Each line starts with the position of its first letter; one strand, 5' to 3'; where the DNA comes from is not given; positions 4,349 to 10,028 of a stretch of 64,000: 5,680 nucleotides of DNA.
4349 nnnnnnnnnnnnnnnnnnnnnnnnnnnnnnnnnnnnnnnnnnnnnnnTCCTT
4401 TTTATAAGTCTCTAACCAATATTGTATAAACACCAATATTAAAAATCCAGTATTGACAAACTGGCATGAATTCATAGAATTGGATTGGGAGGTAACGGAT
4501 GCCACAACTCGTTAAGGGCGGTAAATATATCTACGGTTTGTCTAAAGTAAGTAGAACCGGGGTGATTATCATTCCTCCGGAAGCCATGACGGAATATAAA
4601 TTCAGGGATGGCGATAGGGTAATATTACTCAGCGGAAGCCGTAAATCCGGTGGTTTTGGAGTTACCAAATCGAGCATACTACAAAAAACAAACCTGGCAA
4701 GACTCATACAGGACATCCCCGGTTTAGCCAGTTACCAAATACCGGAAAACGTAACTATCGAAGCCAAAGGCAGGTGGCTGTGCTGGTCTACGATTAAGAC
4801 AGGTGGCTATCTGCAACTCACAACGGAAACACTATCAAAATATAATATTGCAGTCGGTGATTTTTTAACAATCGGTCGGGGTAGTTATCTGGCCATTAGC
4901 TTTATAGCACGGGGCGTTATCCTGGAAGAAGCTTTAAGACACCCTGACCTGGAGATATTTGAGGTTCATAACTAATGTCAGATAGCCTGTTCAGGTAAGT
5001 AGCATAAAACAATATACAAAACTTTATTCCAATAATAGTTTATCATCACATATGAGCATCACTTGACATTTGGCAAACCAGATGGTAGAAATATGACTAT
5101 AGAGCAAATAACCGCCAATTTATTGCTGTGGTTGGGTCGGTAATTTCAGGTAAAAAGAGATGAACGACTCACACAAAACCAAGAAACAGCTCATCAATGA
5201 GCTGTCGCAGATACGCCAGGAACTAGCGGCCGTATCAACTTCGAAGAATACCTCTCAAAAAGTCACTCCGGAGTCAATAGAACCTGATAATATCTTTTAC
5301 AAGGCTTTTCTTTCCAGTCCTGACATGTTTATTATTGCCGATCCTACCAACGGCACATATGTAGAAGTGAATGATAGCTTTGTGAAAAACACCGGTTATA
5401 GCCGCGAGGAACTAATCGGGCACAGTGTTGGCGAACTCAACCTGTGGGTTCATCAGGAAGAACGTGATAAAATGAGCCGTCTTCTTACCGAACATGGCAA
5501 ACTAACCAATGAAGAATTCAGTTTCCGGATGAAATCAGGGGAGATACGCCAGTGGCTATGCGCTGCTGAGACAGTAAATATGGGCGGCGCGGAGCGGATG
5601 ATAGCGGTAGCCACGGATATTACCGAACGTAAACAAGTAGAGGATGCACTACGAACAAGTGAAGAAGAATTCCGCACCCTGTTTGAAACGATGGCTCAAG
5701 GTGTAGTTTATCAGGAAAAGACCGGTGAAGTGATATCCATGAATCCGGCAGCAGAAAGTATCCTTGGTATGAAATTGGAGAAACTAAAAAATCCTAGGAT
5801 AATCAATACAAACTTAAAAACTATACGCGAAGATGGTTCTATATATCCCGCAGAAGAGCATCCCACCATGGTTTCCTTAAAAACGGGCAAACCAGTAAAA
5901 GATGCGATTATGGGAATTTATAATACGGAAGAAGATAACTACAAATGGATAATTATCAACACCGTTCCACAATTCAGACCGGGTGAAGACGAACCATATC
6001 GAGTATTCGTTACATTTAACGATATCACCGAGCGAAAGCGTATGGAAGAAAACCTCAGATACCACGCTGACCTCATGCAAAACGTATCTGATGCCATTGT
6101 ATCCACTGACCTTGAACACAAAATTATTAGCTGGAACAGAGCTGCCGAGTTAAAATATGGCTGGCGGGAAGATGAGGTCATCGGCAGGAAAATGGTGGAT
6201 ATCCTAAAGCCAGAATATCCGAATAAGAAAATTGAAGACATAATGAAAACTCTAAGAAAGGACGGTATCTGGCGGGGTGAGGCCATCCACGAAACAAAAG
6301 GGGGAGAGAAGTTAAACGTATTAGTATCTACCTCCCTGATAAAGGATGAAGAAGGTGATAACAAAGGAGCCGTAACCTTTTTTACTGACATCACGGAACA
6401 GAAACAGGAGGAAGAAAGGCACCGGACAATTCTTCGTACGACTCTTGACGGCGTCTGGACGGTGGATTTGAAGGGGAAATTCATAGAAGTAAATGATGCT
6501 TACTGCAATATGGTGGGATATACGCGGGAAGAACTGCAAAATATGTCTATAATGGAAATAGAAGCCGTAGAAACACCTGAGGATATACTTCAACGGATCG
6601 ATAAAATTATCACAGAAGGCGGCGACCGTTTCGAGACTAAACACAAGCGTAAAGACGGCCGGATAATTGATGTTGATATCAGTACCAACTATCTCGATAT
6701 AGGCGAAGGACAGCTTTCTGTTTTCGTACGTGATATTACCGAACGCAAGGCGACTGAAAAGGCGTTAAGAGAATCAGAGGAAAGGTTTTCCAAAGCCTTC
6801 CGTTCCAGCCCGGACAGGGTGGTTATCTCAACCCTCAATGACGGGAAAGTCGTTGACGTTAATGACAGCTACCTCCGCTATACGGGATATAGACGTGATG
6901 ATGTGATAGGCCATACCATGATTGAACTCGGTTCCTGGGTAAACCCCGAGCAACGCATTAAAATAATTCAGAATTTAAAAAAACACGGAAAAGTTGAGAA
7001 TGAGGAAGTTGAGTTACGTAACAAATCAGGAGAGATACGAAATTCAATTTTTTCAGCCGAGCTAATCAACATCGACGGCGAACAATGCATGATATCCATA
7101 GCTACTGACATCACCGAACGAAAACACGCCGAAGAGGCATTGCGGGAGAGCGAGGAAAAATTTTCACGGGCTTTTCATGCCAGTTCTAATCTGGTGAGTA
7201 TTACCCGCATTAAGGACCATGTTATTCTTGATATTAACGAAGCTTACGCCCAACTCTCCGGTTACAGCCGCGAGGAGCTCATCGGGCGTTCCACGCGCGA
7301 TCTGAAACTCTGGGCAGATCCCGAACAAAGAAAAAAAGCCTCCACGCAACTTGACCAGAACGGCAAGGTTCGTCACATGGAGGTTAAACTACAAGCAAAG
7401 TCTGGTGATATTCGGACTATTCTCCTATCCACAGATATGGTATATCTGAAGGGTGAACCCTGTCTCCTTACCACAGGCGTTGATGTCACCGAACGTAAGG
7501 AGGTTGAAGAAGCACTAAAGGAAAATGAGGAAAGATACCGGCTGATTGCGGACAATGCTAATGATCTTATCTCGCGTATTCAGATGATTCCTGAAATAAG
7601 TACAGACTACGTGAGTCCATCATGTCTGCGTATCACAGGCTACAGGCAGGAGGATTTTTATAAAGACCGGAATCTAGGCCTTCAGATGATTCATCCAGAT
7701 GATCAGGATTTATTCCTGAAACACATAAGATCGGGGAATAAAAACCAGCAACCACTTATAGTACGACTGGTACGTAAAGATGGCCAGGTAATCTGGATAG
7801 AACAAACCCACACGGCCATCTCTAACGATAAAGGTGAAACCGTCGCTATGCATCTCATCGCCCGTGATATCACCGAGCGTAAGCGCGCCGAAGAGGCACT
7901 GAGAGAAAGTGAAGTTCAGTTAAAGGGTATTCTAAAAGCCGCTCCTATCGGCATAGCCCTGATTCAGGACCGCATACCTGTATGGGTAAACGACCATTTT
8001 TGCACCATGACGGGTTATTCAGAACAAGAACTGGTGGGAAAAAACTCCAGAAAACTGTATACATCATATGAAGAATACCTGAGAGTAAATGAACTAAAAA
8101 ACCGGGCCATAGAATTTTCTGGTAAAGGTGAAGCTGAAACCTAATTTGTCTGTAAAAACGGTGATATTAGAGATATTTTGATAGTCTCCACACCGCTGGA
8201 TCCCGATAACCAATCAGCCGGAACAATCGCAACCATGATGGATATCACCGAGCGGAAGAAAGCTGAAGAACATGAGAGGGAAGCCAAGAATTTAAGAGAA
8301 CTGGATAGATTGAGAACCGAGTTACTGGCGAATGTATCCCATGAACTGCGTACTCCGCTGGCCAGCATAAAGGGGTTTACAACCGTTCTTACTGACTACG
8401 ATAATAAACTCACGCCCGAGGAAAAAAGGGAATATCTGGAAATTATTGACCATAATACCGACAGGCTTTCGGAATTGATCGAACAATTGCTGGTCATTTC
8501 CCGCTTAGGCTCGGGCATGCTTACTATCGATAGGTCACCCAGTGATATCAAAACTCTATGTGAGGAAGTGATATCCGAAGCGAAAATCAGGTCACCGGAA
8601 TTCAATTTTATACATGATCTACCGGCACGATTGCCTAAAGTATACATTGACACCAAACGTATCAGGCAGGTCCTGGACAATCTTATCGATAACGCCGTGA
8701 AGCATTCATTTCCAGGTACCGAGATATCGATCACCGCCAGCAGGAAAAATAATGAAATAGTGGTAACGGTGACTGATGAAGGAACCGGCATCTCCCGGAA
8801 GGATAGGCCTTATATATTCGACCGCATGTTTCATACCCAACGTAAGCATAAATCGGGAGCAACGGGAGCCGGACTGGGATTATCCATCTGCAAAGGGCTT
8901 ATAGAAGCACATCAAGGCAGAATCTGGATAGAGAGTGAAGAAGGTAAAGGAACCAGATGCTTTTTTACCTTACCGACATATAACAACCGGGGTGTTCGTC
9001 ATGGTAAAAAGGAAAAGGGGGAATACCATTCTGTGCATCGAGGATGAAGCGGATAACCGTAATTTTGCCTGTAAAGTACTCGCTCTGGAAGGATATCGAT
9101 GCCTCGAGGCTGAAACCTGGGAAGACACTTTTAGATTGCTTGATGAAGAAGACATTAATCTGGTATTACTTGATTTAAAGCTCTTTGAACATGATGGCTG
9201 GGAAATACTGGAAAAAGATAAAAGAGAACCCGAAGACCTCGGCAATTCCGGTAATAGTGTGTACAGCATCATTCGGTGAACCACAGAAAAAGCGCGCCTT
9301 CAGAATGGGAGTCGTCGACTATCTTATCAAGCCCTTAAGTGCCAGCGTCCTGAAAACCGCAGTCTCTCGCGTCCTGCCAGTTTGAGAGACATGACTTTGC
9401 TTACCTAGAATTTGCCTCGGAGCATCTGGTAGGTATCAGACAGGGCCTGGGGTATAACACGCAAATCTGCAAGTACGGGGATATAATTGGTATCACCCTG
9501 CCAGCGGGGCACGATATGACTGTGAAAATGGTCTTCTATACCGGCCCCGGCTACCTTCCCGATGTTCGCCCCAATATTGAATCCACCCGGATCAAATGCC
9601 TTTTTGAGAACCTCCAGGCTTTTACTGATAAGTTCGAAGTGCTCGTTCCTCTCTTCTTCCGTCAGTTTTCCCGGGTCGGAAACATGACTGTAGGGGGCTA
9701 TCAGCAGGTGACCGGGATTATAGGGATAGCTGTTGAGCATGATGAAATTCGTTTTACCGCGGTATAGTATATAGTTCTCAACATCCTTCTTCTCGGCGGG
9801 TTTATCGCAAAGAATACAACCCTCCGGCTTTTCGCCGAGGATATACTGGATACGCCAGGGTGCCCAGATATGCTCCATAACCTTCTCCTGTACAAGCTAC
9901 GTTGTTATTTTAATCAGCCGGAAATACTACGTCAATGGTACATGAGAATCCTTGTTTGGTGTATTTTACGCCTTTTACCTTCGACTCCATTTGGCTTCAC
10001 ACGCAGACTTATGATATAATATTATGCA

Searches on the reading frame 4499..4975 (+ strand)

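Call 3: search_protein_families(library=pfam, proteins=[window:4499-4975:+])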
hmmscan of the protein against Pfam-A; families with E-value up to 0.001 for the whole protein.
window:4499-4975:+ (158 aa): 0 families

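Call 4: search_protein_families(library=ncbifam, proteins=[window:4499-4975:+])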
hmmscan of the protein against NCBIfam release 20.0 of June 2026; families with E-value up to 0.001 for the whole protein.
window:4499-4975:+ (158 aa): 0 families

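Call 35: search_protein_families(library=pfam, proteins=[window:4499-4975:+], max_evalue=0.01)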
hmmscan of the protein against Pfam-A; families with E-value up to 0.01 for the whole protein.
window:4499-4975:+ (158 aa): 1 family
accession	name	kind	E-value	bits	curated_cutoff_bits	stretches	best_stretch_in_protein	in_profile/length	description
PF04014.23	MazE_antitoxin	-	0.002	18.5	24.7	1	15-44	2-31/48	Antidote-toxin recognition MazE, bacterial antitoxin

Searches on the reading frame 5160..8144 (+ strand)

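Call 46: search_protein_families(library=pfam, proteins=[window:5160-8144:+], max_evalue=0.00001)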
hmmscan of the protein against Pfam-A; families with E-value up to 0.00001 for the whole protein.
window:5160-8144:+ (994 aa): 8 families
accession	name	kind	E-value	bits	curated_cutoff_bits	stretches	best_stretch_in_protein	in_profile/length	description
PF13426.13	PAS_9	-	2.8e-84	278.5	27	6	311-413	2-103/103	PAS domain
PF00989.32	PAS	-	2.2e-70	234.3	22.6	4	421-526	3-113/113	PAS fold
PF08447.18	PAS_3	-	2.4e-56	188.4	25.6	1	817-898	3-86/89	PAS fold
PF08448.16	PAS_4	-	6e-53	178.2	23.1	3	308-415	3-109/110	PAS fold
PF13188.13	PAS_8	-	3.4e-52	173.1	21.8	1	419-464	1-43/65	PAS domain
PF12860.13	PAS_7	-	1.2e-11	45.2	27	0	307-419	2-115/115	PAS fold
PF14598.12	PAS_11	-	1.4e-08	35.1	25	0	689-750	14-75/109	PAS domain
PF24990.1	PAS_13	-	1.5e-06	29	27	0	941-962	13-34/143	ERT1/acuK family PAS domain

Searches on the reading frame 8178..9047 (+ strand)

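Call 46: search_protein_families(library=pfam, proteins=[window:8178-9047:+], max_evalue=0.00001)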
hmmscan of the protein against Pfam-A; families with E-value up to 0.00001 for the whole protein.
window:8178-9047:+ (289 aa): 2 families
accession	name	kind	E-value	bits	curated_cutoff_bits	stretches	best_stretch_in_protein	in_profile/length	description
PF02518.31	HATPase_c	-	1.2e-31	109.9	26.4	1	158-267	2-109/111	Histidine kinase-, DNA gyrase B-, and HSP90-like ATPase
PF00512.31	HisKA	-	2.1e-21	76.1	26.9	1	46-113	2-66/66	His Kinase A (phospho-acceptor) domain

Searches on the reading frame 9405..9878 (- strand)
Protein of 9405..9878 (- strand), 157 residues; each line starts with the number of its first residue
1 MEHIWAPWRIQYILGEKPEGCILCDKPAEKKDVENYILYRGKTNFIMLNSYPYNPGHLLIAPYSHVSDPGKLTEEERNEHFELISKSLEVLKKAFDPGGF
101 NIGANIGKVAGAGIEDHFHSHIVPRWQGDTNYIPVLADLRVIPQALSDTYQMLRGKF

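Call 41: search_protein_families(library=pfam, proteins=[window:9405-9878:-], max_evalue=0.00001)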
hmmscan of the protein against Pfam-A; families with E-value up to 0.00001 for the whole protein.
window:9405-9878:- (157 aa): 1 family
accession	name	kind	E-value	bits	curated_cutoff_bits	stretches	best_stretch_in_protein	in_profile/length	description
PF01230.28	HIT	-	4.1e-12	47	21.5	1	33-126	4-96/98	HIT domain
